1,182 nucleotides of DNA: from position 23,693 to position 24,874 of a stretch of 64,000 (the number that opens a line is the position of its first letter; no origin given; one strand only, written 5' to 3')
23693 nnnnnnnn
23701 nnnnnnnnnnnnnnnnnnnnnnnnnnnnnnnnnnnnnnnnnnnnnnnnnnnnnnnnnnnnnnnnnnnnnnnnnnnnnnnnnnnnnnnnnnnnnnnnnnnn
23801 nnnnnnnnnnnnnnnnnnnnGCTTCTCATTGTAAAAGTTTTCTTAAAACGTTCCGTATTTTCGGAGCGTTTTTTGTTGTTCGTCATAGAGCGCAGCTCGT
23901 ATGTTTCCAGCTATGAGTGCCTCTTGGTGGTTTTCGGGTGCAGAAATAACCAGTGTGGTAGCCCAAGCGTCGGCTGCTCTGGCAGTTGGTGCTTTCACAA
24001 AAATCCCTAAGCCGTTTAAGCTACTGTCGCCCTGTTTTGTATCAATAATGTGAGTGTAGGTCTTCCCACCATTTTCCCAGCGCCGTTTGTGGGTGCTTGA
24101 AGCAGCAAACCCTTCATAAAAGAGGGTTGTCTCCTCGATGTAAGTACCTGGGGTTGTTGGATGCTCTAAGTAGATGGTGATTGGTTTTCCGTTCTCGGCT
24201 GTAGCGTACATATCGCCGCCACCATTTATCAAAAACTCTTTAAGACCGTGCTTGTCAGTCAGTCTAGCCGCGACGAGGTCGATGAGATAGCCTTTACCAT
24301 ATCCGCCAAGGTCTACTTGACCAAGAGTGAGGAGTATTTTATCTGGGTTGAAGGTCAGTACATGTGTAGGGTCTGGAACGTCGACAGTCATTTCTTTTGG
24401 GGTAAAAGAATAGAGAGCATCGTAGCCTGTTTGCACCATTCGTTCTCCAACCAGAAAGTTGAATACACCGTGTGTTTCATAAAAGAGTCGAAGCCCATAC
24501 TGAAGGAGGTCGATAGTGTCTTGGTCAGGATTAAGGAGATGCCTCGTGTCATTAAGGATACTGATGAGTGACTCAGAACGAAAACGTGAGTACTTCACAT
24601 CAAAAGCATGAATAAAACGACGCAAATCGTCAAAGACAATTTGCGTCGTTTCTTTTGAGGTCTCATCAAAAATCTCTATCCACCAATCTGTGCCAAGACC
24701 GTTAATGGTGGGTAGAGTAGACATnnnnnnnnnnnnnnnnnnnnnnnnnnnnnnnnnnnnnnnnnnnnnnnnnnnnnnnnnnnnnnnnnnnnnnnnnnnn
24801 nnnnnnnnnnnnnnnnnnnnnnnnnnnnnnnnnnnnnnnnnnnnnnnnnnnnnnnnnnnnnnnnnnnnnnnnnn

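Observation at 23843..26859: ApbE flavin transferase, FMN-binding anchor protein and a membrane RnfD-like/FNR-fusion reductase: a compact extracytosolic flavinylation redox module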

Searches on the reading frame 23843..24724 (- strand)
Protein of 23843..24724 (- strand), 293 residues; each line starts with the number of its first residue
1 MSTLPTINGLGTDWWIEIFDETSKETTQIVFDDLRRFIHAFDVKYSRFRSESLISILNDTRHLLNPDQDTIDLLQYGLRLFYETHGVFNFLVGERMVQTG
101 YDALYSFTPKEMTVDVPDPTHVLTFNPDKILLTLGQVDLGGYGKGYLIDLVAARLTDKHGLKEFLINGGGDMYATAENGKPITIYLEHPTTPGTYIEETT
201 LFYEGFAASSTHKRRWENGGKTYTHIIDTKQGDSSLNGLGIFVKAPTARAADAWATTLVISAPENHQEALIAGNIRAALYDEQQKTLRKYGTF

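Call 3: search_protein_families(library=pfam, proteins=[window:23843-24724:-], max_evalue=1)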
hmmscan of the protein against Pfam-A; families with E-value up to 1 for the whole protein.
window:23843-24724:- (293 aa): 1 family
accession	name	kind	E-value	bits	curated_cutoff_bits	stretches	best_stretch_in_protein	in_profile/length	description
PF02424.20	ApbE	-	2.6e-34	119.4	25.6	1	10-270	1-255/266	ApbE family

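Call 4: search_protein_families(library=ncbifam, proteins=[window:23843-24724:-], max_evalue=1)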
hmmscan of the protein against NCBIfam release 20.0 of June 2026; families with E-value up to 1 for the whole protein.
window:23843-24724:- (293 aa): 2 families
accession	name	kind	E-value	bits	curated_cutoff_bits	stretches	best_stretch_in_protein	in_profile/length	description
NF007774.0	PRK10461.1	equivalog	4.4e-18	65.3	498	1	10-269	42-316/351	FAD:protein FMN transferase ApbE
NF003323.0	PRK04334.1-3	equivalog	0.11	11.8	271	0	147-189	108-147/250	hypothetical protein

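Call 30: find_homologous_proteins(query=window:23843-24724:-, max_evalue=0.00001)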
Query window:23843-24724:- (293 aa): 550 proteins with E <= 0.00001 among 2372 candidates; the best 120 are listed.
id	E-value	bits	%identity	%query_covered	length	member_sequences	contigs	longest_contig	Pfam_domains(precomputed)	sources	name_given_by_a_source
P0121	1.8e-185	633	93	100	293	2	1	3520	PF02424.21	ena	-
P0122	1.6e-166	571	85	100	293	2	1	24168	PF02424.21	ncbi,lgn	-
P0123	4.0e-155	534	79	100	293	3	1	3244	PF02424.21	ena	-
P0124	3.1e-154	531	78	100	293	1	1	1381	PF02424.21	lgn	-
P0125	8.2e-152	523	78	100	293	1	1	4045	PF02424.21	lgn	-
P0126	4.9e-148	510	79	100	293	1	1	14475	PF02424.21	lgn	-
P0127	6.4e-147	507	75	100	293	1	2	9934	PF02424.21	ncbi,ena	-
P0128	2.0e-139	482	71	100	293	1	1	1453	PF02424.21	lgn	-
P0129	8.7e-138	477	70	100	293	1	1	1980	PF02424.21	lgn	-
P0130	6.2e-130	451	66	100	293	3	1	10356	PF02424.21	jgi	-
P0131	3.7e-127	442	63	100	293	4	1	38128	PF02424.21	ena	-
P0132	3.9e-127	442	62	100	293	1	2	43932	PF02424.21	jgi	jgi:thiamine biosynthesis lipoprotein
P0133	3.2e-124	432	65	100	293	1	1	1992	PF02424.21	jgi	-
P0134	3.2e-124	432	64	100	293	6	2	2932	PF02424.21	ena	-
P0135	2.9e-123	429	64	100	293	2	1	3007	PF02424.21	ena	-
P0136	4.4e-122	425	65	100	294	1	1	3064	PF02424.21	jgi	jgi:thiamine biosynthesis lipoprotein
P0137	1.3e-120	420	65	100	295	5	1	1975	PF02424.21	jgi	-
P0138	3.3e-120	419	64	100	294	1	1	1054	PF02424.21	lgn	-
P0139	1.1e-117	411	62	100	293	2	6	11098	PF02424.21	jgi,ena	-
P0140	1.8e-117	410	63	100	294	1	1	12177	PF02424.21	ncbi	-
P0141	1.3e-114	401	61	100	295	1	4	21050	PF02424.21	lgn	-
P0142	6.2e-113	395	60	100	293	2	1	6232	PF02424.21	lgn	-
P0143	2.1e-106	374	61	92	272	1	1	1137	PF02424.21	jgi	-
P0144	1.0e-103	365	58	100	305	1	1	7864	PF02424.21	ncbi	-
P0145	1.9e-103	364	57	100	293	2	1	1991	PF02424.21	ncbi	-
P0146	1.0e-102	362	58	100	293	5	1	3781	PF02424.21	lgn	-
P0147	5.1e-102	359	57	100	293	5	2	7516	PF02424.21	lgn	-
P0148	8.9e-100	352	54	100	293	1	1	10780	PF02424.21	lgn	-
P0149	1.9e-98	348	54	100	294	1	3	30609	PF02424.21,PF27030.1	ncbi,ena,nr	ncbi:MAG TPA: FAD:protein FMN transferase [Candidatus Paceibacterota bacterium]|nr:FAD:protein FMN t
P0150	1.9e-98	348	55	100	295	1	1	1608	PF02424.21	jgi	jgi:FAD:protein FMN transferase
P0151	4.6e-98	346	52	100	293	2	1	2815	PF02424.21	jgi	jgi:FAD:protein FMN transferase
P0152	5.1e-98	346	54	100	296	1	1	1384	PF02424.21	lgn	-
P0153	1.5e-96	341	53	100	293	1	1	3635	PF02424.21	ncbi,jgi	-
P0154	1.7e-93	331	52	100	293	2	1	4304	PF02424.21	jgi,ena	-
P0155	1.7e-93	331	52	100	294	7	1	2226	PF02424.21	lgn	-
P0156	5.6e-92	326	54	100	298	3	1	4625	PF02424.21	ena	-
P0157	1.5e-91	325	52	99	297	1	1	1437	PF02424.21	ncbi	-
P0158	2.0e-90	321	53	97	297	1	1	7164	PF02424.21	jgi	jgi:FAD:protein FMN transferase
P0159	3.1e-90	321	52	98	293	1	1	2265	PF02424.21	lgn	-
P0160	9.0e-89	316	53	90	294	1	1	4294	PF02424.21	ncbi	-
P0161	9.3e-89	316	52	96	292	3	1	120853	PF02424.21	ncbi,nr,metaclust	ncbi:MAG: Thiamine biosynthesis lipoprotein ApbE precursor [Parcubacteria bacterium OLB19]|nr:MAG: T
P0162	2.1e-88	315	51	100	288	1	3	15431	PF02424.21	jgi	jgi:thiamine biosynthesis lipoprotein ApbE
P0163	1.1e-87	312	52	100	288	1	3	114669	PF02424.21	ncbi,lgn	-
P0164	1.4e-87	312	52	100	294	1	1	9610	PF02424.21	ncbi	-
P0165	1.4e-87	312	51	99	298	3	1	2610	PF02424.21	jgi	-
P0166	1.5e-87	312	52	99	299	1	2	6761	PF02424.21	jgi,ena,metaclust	metaclust:\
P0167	3.9e-87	311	51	100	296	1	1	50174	PF02424.21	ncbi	-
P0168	6.1e-87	310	50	99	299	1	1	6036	PF02424.21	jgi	jgi:FAD:protein FMN transferase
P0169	1.1e-86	309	51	99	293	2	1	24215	PF02424.21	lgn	-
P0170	4.7e-86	307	53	100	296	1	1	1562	PF02424.21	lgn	-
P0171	2.1e-85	305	49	100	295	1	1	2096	PF02424.21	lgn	-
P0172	3.2e-85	304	51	99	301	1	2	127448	PF02424.21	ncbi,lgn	-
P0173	4.0e-85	304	48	99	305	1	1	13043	PF02424.21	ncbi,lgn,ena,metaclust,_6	metaclust:\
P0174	9.6e-85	303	52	99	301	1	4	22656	PF02424.21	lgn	-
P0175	1.3e-84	302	49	99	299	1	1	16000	PF02424.21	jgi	jgi:thiamine biosynthesis lipoprotein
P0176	1.6e-84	302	56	90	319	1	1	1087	PF02424.21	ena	-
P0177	2.2e-84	302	50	100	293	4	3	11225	PF02424.21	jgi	jgi:thiamine biosynthesis lipoprotein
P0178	1.1e-83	299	50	98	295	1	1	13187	PF02424.21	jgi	jgi:FAD:protein FMN transferase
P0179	3.6e-83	298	51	97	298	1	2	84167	PF02424.21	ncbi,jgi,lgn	-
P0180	5.0e-83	297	48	100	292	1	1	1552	PF02424.21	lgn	-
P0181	1.2e-82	296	51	99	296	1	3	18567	PF02424.21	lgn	-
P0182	2.1e-82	295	53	88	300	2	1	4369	PF02424.21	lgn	-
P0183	2.4e-82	295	49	97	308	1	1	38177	PF02424.21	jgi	jgi:FAD:protein FMN transferase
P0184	4.3e-82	294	51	99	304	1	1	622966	PF02424.21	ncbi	ncbi:MAG: FAD:protein FMN transferase [Candidatus Paceibacterota bacterium]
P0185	1.1e-81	293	52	91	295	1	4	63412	PF02424.21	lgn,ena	-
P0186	4.0e-81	291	47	99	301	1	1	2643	PF02424.21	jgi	-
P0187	5.9e-81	290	48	99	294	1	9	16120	PF02424.21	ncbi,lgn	-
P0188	1.0e-80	290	53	90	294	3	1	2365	PF02424.21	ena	-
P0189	1.0e-80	289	50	91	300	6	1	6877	PF02424.21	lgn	-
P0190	7.8e-80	287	51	89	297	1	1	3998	PF02424.21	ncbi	-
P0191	1.5e-79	286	49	98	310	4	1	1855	PF02424.21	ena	-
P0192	2.5e-79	285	49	89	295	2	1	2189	PF02424.21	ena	-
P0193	2.6e-79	285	51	88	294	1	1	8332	PF02424.21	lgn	-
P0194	2.9e-79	285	55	89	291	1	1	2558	PF02424.21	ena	-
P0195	2.9e-79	285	49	97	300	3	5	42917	PF02424.21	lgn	-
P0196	3.7e-79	284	48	100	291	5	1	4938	PF02424.21,PF27030.1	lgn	-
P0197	5.1e-79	284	50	88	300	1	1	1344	PF02424.21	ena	-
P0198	9.7e-79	283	48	99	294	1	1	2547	PF02424.21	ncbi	-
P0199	1.3e-78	283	48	99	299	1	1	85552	PF02424.21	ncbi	-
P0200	1.3e-78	283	52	89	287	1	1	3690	PF02424.21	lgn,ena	-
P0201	1.9e-78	282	55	90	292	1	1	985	PF02424.21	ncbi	-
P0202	2.1e-78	282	54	90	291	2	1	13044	PF02424.21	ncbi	-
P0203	3.4e-78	281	50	89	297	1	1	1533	PF02424.21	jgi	jgi:thiamine biosynthesis lipoprotein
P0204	4.5e-78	281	50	89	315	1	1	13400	PF02424.21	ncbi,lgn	-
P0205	5.2e-78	281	54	90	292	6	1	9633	PF02424.21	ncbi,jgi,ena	-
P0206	7.7e-78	280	51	89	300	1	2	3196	PF02424.21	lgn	-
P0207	1.0e-77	280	49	94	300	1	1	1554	PF02424.21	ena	-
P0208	1.3e-77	279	49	91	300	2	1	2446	PF02424.21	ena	-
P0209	1.5e-77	279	49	88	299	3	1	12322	PF02424.21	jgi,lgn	jgi:thiamine biosynthesis lipoprotein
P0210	1.8e-77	279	50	90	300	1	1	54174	PF02424.21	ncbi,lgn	-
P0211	2.1e-77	279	47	98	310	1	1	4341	PF02424.21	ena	-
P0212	2.9e-77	278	49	91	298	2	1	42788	PF02424.21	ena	-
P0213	4.4e-77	278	56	83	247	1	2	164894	PF02424.21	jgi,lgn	jgi:thiamine biosynthesis lipoprotein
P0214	4.5e-77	278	50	83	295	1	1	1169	PF02424.21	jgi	jgi:FAD:protein FMN transferase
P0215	1.5e-76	276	50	89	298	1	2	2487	PF02424.21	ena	-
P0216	1.8e-76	276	46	100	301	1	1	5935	PF02424.21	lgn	-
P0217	7.2e-76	274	48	97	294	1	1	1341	PF02424.21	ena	-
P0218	9.4e-76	273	47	96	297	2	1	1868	PF02424.21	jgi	jgi:thiamine biosynthesis lipoprotein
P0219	1.3e-75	273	53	86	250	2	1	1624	PF02424.21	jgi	jgi:thiamine biosynthesis lipoprotein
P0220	1.5e-75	273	48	98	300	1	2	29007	PF02424.21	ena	-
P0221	1.7e-75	272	45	100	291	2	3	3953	PF02424.21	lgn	-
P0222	1.9e-75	272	51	87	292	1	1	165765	PF02424.21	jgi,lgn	jgi:thiamine biosynthesis lipoprotein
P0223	2.3e-75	272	48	89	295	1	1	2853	PF02424.21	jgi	jgi:FAD:protein FMN transferase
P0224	1.0e-74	270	46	98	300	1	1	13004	PF02424.21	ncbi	-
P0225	1.1e-74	270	51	95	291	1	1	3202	PF02424.21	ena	-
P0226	1.8e-74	269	48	94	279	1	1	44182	PF02424.21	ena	-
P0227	1.9e-74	269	48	98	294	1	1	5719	PF02424.21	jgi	jgi:FAD:protein FMN transferase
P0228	2.5e-74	269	48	100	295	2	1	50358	PF02424.21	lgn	-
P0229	2.8e-74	268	47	100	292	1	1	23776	PF02424.21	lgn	-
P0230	3.4e-74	268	48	89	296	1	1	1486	PF02424.21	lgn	-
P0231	4.3e-74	268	49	90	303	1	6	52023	PF02424.21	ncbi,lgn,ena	-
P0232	4.4e-74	268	52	90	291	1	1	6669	PF02424.21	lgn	-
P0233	7.8e-74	267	49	87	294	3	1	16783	PF02424.21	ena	-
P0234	9.4e-74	267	46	99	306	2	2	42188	PF02424.21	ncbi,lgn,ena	-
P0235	1.0e-73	267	45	95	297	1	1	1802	PF02424.21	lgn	-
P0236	2.1e-73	266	47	95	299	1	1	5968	PF02424.21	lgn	-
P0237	2.3e-73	265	50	88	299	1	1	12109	PF02424.21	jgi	jgi:thiamine biosynthesis lipoprotein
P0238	5.3e-73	264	46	98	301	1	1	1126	PF02424.21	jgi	-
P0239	1.7e-72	262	46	99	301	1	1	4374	PF02424.21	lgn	-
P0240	2.2e-72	262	48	98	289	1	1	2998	PF02424.21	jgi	jgi:FAD:protein FMN transferase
